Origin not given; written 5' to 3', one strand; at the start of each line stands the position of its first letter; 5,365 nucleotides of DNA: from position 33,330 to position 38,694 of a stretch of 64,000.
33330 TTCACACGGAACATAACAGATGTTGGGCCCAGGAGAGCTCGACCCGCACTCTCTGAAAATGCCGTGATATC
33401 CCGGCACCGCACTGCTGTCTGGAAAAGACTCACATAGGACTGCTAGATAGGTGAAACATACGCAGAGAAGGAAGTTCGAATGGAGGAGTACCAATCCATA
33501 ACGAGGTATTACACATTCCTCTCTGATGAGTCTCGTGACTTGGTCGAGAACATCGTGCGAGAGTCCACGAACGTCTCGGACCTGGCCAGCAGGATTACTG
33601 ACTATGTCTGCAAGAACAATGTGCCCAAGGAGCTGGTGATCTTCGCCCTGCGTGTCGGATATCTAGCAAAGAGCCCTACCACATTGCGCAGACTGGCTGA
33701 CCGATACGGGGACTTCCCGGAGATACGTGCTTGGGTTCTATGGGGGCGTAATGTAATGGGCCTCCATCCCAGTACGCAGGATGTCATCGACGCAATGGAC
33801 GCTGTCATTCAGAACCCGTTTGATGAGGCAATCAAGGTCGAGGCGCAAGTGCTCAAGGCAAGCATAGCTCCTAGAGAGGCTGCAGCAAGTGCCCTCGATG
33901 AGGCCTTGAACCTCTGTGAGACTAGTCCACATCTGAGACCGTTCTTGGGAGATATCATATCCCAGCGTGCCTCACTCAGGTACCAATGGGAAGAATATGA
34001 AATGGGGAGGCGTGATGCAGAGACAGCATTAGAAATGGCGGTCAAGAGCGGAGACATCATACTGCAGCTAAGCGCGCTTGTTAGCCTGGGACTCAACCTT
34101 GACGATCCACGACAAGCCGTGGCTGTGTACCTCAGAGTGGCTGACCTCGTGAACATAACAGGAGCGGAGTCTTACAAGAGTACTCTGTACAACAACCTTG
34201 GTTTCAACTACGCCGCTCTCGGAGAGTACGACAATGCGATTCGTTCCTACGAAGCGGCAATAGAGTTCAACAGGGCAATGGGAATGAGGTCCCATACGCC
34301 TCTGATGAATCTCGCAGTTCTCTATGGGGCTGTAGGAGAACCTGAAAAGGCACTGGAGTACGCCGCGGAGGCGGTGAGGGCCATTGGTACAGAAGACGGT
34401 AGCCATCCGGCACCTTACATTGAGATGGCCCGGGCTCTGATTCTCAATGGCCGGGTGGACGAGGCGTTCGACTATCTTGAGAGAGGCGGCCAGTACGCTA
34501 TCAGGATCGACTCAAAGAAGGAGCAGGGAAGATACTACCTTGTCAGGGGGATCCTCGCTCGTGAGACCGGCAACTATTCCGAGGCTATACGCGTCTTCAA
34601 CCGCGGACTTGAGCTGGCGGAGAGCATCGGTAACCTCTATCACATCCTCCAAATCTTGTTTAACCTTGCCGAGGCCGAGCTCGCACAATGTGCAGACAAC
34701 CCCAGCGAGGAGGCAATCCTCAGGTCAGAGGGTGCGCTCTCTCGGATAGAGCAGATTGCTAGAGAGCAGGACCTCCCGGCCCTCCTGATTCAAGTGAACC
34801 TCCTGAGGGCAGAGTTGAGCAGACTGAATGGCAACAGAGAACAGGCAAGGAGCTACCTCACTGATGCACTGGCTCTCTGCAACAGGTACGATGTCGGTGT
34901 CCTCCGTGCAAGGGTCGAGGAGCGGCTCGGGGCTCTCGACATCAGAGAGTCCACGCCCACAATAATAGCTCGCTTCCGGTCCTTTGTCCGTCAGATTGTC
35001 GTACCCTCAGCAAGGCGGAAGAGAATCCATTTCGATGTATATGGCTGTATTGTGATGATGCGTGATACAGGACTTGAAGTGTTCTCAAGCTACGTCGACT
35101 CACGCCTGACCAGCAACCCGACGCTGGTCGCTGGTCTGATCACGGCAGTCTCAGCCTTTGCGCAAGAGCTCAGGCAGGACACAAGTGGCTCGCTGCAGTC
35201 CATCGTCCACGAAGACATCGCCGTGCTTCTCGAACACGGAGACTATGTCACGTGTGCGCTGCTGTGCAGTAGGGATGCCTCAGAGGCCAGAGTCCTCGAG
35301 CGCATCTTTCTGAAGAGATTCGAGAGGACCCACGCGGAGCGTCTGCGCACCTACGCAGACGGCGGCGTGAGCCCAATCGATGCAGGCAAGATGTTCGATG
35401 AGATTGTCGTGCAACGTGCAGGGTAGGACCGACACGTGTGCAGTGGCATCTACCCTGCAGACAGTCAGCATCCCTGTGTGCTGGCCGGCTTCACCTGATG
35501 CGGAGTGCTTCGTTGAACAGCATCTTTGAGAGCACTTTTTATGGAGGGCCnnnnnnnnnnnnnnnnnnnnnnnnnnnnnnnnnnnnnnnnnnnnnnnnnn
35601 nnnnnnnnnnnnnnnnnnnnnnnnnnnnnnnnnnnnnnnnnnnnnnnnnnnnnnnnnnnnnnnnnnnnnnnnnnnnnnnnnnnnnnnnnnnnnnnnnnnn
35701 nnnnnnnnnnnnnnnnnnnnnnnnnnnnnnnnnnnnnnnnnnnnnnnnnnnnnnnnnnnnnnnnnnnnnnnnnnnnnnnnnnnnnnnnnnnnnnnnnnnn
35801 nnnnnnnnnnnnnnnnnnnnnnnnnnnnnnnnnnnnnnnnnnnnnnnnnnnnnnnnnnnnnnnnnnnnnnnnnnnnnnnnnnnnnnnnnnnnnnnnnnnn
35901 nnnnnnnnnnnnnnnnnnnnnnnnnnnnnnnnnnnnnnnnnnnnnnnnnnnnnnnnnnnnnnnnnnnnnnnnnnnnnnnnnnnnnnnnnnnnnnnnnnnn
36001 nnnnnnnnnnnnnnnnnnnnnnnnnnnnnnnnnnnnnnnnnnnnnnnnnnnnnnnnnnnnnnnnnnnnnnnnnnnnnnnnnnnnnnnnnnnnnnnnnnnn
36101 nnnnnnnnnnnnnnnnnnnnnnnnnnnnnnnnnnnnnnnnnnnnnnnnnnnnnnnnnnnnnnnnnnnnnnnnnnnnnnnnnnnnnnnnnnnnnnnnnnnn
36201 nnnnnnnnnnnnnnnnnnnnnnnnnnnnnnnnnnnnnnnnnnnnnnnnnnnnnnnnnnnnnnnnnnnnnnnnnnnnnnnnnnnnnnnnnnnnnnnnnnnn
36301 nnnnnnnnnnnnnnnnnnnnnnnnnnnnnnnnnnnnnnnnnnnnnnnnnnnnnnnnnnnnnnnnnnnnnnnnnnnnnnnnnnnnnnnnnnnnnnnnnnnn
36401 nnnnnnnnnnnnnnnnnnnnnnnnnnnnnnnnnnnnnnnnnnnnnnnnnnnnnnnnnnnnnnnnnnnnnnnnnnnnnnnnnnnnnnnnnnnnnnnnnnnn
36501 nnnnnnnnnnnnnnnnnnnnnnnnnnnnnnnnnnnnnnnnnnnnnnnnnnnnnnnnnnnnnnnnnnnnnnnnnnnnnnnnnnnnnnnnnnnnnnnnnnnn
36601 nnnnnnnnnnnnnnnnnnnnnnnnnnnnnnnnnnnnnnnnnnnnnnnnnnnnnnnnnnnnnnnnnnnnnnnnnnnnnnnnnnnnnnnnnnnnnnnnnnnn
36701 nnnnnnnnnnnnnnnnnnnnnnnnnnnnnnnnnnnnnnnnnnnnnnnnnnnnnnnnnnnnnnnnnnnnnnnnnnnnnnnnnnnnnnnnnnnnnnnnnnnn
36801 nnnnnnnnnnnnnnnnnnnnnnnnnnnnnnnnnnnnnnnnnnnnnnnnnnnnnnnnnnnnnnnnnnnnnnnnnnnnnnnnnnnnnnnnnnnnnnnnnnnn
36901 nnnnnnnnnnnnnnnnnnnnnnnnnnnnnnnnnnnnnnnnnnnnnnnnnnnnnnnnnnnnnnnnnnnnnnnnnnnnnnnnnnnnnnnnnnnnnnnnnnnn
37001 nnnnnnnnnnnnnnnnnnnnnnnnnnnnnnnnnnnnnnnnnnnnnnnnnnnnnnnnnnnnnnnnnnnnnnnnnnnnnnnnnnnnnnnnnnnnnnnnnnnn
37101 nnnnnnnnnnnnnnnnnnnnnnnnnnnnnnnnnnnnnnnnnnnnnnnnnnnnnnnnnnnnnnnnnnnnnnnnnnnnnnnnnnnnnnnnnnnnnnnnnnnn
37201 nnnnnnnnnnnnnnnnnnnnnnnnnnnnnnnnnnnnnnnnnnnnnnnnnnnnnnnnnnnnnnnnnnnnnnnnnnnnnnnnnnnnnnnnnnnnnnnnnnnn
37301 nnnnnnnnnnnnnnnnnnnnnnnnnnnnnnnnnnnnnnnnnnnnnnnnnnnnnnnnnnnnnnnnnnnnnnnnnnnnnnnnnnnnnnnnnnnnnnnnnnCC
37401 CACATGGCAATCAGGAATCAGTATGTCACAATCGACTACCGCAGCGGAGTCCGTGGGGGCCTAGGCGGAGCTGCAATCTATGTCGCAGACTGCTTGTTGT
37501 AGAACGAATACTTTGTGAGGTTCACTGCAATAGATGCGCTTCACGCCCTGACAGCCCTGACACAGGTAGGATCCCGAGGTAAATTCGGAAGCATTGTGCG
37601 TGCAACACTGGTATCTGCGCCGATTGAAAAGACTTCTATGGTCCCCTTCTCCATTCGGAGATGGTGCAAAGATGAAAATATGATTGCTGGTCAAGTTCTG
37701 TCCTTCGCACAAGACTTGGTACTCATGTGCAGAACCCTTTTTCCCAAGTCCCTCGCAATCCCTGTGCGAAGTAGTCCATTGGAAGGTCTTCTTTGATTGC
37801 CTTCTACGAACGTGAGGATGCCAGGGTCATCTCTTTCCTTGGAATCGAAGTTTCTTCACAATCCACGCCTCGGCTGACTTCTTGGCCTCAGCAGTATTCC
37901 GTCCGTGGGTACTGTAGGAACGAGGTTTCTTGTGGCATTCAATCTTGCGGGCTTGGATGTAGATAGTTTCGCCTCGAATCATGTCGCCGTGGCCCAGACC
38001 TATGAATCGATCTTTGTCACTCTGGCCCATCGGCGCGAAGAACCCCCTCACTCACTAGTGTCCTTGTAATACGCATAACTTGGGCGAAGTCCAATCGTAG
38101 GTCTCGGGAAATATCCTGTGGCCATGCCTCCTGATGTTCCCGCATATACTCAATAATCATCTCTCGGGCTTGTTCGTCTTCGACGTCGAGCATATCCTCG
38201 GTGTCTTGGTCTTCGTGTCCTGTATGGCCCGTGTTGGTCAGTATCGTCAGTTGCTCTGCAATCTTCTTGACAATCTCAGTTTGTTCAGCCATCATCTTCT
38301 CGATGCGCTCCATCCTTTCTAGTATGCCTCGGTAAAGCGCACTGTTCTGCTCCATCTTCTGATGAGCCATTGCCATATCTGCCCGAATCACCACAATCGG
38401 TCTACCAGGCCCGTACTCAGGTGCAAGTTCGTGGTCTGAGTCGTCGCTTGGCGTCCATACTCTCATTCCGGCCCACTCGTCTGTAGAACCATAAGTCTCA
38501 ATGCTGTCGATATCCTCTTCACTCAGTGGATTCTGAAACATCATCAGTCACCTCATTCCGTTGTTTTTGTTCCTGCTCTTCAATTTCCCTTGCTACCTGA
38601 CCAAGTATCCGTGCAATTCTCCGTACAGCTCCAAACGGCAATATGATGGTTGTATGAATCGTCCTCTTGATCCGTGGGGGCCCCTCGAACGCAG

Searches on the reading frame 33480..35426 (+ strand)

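Call 11: search_protein_families(library=pfam, proteins=[window:33480-35426:+], max_evalue=0.01)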
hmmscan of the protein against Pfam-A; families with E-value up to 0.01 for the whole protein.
window:33480-35426:+ (648 aa): 16 families
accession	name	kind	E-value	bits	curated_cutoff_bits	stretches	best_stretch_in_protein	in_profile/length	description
PF13424.12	TPR_12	-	8.4e-22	77.6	30.1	5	234-300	3-73/77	Tetratricopeptide repeat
PF07719.23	TPR_2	-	2.9e-16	58.6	27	2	236-264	3-31/34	Tetratricopeptide repeat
PF00515.34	TPR_1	-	8.5e-15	54.3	27.8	1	236-264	3-31/34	Tetratricopeptide repeat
PF13181.12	TPR_8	-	5.9e-13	48.3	25.7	1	236-265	3-32/34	Tetratricopeptide repeat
PF13428.12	TPR_14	-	6.8e-10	39.1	23.5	0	353-382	4-33/44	Tetratricopeptide repeat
PF13176.12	TPR_7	-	5.3e-09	35.9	27.9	0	244-261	9-28/36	Tetratricopeptide repeat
PF13374.12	TPR_10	-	2.8e-07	30.8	27.5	1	235-265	3-33/42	Tetratricopeptide repeat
PF17874.7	TPR_MalT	-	2.9e-07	30.5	45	1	162-466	6-309/336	MalT-like TPR region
PF13414.12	TPR_11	-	5.9e-06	26.3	26.8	1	244-264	4-24/42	TPR repeat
PF13174.12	TPR_6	-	6.3e-06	26.9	26.3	0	240-262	6-28/33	Tetratricopeptide repeat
PF10602.15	RPN7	-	0.0002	21.5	29.6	0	235-373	37-136/174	26S proteasome subunit RPN7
PF07721.20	TPR_4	-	0.00026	21.7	27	0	311-329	2-20/26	Tetratricopeptide repeat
PF14559.12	TPR_19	-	0.00031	21.4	25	0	286-335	5-50/68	Tetratricopeptide repeat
PF25058.1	ARM_TT21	-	0.00046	20.6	27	0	348-381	5-38/155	Tetratricopeptide repeat protein 21 ARM repeat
PF13431.12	TPR_17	-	0.003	18.1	24.4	0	308-329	11-32/34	Tetratricopeptide repeat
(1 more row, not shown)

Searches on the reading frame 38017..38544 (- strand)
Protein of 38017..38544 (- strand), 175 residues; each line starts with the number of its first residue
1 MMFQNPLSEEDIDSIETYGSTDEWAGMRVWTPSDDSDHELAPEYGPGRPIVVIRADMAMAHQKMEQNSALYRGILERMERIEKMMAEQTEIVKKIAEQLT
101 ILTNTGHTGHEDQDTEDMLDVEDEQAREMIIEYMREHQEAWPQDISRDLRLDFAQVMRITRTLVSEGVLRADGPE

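Call 11: search_protein_families(library=pfam, proteins=[window:38017-38544:-], max_evalue=0.01)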
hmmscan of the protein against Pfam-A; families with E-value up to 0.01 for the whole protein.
window:38017-38544:- (175 aa): 2 families
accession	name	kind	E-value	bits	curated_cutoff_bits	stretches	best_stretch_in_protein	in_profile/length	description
PF09339.16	HTH_IclR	-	0.00047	20.3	22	1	129-173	7-52/52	IclR helix-turn-helix domain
PF11264.13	ThylakoidFormat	-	0.003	17.7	27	1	54-97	170-213/216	Thylakoid formation protein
